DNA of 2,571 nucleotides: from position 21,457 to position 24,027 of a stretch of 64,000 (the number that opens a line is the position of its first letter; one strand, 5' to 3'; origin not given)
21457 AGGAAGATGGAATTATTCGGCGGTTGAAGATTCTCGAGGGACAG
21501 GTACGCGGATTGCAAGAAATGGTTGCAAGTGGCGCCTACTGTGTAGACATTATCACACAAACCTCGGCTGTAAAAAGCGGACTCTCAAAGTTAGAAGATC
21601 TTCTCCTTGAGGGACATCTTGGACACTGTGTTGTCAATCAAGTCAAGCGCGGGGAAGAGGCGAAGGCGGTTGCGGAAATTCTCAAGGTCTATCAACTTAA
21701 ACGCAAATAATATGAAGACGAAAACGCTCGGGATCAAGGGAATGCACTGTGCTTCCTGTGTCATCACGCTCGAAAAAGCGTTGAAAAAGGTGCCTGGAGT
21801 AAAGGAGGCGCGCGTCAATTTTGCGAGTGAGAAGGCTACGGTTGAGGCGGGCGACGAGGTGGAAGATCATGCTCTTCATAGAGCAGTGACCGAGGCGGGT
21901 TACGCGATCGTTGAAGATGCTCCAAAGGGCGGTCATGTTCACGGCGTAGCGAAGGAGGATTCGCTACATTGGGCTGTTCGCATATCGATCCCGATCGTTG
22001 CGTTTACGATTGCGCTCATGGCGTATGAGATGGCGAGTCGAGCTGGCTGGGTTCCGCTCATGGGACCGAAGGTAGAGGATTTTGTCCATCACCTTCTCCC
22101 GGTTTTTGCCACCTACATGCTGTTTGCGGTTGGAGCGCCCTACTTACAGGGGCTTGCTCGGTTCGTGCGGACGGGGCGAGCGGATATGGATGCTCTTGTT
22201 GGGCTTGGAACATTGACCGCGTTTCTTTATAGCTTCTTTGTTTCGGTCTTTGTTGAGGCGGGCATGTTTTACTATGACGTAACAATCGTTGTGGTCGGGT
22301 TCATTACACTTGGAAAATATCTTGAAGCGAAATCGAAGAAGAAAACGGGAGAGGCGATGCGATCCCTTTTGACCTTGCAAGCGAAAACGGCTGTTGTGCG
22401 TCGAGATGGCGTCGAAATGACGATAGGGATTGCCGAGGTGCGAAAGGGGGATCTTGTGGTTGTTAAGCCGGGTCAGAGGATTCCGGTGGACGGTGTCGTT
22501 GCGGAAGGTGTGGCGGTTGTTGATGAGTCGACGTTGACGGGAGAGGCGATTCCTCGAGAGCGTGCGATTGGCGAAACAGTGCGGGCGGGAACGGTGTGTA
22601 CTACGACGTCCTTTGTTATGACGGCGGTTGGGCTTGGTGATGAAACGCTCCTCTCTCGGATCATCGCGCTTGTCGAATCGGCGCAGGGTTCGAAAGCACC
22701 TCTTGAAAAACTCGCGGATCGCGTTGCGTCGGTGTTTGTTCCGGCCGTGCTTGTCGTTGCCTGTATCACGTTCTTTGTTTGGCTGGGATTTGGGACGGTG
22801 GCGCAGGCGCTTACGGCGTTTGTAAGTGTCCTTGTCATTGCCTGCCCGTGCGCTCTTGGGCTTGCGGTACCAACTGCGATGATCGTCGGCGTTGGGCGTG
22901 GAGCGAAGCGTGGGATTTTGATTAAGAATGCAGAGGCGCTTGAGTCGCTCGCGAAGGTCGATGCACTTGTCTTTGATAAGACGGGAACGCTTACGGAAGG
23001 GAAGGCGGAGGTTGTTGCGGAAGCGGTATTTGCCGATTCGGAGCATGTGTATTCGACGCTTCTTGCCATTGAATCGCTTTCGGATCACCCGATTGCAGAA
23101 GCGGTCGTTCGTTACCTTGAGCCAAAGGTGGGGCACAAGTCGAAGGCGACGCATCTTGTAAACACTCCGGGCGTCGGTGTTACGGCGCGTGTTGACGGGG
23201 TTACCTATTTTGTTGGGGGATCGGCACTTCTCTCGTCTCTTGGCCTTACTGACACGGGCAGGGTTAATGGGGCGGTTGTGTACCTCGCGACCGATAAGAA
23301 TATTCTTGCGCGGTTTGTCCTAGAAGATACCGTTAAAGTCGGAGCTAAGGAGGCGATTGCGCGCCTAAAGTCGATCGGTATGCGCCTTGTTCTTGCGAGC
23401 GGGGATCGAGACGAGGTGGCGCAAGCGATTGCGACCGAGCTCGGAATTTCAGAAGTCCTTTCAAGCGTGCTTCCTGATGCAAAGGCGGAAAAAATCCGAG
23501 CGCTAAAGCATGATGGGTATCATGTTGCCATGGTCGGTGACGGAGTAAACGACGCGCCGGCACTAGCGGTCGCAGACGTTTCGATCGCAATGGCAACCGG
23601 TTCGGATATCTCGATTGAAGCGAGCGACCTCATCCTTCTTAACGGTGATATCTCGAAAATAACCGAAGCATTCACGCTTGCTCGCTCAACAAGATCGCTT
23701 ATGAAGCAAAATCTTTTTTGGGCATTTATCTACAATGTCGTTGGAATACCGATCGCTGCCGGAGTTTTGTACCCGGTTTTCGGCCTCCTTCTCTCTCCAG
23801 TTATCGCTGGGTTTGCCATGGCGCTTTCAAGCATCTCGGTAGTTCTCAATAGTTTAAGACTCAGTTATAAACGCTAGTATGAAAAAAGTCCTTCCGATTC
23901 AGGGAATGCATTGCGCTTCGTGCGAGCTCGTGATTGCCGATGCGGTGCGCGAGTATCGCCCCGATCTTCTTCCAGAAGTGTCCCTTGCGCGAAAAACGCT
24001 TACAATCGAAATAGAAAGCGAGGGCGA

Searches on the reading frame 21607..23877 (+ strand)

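Call 69: search_protein_families(library=pfam, proteins=[window:21607-23877:+], max_evalue=0.00001)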
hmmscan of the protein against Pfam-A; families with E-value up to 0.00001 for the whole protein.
window:21607-23877:+ (756 aa): 4 families
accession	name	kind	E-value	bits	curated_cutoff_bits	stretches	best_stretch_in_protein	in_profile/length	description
PF00122.25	E1-E2_ATPase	-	9.3e-54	182.1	28.1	1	257-435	2-181/181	E1-E2 ATPase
PF00702.32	Hydrolase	-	9.5e-31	108.1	26.4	1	451-657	1-191/191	haloacid dehalogenase-like hydrolase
PF00403.32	HMA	-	1.6e-14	54.4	24.8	1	42-99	3-61/62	Heavy-metal-associated domain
PF08282.18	Hydrolase_3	-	4.3e-06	27.1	20.9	0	633-677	199-243/255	haloacid dehalogenase-like hydrolase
